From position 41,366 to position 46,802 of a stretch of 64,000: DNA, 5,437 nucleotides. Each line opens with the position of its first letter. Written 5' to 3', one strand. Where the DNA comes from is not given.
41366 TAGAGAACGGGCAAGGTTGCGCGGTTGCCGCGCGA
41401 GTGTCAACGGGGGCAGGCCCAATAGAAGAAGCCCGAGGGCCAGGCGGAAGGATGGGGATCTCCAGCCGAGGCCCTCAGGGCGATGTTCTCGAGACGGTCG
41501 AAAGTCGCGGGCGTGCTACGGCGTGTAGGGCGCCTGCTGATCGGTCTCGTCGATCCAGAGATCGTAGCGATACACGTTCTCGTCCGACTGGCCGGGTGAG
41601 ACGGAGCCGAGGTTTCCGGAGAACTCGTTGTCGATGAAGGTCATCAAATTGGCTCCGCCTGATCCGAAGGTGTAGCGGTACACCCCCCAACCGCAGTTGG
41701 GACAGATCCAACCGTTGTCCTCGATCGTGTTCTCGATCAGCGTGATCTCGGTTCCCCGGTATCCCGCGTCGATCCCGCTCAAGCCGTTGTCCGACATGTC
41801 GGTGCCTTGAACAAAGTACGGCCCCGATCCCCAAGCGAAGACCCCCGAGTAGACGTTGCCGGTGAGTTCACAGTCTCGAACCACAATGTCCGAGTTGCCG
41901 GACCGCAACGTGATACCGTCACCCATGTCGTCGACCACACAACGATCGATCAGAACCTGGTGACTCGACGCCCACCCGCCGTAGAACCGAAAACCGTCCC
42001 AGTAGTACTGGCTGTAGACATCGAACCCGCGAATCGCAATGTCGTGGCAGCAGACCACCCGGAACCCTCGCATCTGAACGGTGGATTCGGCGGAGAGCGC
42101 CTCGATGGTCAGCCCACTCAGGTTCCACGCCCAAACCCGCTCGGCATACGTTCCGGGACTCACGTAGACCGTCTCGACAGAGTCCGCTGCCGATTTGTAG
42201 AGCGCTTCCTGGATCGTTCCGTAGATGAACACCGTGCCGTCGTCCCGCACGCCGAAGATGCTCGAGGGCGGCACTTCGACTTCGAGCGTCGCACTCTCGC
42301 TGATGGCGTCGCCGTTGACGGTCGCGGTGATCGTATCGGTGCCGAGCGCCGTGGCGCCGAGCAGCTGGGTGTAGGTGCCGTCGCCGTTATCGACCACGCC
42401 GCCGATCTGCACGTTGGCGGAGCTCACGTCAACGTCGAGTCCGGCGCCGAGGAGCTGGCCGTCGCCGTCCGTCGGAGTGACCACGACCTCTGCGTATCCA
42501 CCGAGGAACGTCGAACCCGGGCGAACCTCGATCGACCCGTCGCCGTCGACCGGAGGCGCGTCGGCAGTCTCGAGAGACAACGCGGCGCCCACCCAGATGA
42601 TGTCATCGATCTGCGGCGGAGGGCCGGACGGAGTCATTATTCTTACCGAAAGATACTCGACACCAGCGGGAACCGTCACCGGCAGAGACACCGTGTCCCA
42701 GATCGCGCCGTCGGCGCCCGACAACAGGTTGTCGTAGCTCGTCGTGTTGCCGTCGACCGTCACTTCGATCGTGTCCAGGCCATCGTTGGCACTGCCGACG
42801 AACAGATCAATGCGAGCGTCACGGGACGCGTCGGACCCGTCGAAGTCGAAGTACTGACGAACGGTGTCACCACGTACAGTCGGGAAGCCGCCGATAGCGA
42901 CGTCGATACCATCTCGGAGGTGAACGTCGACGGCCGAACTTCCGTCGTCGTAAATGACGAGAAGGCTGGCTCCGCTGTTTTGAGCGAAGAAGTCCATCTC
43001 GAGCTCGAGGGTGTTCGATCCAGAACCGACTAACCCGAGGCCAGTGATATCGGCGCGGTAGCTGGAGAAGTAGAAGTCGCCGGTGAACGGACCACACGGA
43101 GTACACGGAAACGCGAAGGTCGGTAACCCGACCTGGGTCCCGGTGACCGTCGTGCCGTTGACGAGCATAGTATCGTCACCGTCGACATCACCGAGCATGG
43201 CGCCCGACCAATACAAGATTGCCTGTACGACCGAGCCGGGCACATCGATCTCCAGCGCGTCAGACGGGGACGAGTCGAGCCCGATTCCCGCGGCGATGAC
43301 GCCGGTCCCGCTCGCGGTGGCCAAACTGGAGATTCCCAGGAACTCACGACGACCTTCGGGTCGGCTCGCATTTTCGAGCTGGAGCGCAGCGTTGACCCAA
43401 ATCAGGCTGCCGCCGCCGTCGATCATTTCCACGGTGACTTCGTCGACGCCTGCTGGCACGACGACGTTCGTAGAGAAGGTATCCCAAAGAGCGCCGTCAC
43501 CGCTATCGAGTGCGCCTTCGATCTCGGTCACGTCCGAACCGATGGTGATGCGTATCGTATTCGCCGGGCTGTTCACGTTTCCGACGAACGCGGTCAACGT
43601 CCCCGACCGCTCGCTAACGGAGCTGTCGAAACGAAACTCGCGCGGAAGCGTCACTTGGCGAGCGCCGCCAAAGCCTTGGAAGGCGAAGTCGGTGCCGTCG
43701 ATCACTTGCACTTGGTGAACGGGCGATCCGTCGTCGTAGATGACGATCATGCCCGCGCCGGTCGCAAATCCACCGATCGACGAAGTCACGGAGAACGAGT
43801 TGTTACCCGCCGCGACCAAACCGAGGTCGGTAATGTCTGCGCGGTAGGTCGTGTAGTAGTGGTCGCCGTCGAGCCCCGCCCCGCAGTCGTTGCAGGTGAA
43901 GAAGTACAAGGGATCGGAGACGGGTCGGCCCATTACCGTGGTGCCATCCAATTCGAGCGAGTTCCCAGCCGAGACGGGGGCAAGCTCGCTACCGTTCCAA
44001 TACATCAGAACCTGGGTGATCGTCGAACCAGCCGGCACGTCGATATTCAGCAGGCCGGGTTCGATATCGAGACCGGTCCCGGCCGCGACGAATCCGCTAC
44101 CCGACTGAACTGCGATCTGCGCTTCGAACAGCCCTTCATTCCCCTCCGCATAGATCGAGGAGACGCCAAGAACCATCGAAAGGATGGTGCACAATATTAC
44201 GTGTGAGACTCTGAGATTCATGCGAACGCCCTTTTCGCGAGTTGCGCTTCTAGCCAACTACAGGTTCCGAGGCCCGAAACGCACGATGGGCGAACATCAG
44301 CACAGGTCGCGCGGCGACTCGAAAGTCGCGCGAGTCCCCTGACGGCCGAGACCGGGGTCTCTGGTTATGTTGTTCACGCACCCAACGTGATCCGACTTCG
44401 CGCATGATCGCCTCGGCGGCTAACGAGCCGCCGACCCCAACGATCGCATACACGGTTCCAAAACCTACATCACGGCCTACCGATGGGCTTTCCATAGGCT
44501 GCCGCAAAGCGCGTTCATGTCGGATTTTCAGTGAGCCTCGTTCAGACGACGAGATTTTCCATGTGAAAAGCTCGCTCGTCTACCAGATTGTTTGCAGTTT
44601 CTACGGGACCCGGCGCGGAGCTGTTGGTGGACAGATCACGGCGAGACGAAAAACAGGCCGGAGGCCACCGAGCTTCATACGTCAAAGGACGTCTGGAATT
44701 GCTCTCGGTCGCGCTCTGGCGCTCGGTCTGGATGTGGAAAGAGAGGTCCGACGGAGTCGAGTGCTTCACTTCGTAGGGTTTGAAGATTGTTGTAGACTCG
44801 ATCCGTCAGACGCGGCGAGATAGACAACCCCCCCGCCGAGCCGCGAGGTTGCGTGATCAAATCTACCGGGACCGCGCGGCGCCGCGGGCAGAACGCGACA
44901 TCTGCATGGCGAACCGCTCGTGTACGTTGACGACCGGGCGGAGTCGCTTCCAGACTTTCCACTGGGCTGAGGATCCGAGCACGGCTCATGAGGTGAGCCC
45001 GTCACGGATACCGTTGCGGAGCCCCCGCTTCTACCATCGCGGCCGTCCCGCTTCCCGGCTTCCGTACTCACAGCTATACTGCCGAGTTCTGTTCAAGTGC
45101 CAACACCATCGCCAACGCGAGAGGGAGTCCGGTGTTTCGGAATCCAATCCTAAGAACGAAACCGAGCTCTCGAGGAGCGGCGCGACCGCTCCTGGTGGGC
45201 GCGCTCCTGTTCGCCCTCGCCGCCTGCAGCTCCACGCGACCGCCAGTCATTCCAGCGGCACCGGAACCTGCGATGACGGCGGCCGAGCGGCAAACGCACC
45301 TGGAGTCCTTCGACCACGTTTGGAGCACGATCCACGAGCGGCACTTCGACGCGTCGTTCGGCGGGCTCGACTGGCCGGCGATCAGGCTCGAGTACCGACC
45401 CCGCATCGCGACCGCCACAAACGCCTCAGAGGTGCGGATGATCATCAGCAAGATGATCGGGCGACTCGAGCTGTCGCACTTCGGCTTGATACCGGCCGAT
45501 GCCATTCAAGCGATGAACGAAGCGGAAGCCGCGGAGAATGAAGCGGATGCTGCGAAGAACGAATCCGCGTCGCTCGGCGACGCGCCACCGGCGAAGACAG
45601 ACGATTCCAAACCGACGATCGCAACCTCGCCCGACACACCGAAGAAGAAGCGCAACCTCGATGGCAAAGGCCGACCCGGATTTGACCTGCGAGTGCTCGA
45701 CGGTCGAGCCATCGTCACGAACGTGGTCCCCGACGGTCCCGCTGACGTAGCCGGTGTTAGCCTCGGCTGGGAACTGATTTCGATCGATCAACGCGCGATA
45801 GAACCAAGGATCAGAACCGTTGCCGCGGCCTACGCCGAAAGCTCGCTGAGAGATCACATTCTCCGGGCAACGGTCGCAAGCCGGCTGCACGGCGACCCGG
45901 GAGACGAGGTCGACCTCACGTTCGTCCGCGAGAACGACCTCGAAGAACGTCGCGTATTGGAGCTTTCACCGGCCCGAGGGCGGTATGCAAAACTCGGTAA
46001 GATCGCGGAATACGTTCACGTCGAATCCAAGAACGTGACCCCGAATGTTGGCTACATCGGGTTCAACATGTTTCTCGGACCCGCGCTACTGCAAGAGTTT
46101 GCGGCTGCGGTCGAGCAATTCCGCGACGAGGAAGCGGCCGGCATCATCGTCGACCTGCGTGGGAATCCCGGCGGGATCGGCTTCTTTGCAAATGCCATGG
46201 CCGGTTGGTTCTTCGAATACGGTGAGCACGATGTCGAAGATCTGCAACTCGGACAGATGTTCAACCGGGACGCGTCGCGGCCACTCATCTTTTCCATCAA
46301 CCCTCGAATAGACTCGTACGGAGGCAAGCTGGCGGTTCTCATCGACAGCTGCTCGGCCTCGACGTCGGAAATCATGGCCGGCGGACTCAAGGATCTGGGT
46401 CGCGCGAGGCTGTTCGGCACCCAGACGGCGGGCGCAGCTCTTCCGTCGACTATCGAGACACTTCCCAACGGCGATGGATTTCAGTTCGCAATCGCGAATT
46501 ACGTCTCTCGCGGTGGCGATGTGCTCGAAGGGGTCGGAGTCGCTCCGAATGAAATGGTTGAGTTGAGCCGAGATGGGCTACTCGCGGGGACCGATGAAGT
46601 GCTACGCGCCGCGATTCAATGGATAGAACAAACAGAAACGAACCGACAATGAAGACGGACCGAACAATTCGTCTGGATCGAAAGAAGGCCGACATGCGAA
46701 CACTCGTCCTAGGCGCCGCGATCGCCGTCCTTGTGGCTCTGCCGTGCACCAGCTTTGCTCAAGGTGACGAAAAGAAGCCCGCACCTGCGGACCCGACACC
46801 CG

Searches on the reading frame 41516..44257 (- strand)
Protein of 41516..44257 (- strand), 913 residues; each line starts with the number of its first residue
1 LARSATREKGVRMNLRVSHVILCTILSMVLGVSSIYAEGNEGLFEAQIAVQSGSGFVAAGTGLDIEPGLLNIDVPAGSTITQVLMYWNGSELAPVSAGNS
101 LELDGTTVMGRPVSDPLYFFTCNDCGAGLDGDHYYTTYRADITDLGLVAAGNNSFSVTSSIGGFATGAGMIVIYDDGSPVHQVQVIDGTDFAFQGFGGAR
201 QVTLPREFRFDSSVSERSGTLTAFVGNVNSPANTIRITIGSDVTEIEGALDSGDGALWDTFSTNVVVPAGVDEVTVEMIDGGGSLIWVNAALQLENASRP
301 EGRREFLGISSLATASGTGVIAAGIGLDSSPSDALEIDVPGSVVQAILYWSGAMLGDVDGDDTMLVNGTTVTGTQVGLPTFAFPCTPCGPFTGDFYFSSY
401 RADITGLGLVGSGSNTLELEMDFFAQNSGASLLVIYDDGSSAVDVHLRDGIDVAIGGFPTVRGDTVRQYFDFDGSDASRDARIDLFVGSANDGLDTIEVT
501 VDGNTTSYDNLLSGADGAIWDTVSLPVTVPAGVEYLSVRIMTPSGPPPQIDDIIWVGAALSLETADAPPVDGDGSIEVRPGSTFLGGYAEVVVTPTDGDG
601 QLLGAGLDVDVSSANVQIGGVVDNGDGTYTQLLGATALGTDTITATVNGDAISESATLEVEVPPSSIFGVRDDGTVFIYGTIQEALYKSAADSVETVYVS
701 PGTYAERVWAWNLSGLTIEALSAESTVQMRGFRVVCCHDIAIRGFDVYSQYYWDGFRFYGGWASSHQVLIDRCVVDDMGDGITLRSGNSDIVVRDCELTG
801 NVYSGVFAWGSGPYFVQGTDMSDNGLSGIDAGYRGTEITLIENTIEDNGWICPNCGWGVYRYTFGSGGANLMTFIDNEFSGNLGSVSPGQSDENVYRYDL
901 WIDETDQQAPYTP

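Call 70: search_protein_families(library=pfam, proteins=[window:41516-44257:-], max_evalue=0.001)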
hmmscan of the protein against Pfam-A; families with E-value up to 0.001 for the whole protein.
window:41516-44257:- (913 aa): 3 families
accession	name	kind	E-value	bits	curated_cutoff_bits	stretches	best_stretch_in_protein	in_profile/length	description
PF13229.12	Beta_helix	-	4.5e-11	43.1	25.9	1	764-883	30-138/158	Right handed beta helix region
PF09134.16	Invasin_D3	-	4.7e-09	37.1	33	1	590-659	23-94/98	Invasin, domain 3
PF05048.19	NosD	-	3.4e-08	33.6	23.6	1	764-903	67-193/212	Periplasmic copper-binding protein (NosD)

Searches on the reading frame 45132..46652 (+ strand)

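Call 70: search_protein_families(library=pfam, proteins=[window:45132-46652:+], max_evalue=0.001)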
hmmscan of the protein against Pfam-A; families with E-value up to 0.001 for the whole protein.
window:45132-46652:+ (506 aa): 3 families
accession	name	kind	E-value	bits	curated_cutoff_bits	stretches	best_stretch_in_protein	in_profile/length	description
PF03572.23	Peptidase_S41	-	2.1e-26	92.9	24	1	305-474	1-163/165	Peptidase family S41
PF14684.11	Tricorn_C1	-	5.7e-12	45.8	24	1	55-110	4-59/59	Tricorn protease C1 domain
PF13180.12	PDZ_2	-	8.7e-06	26.4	27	1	183-272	4-75/80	PDZ domain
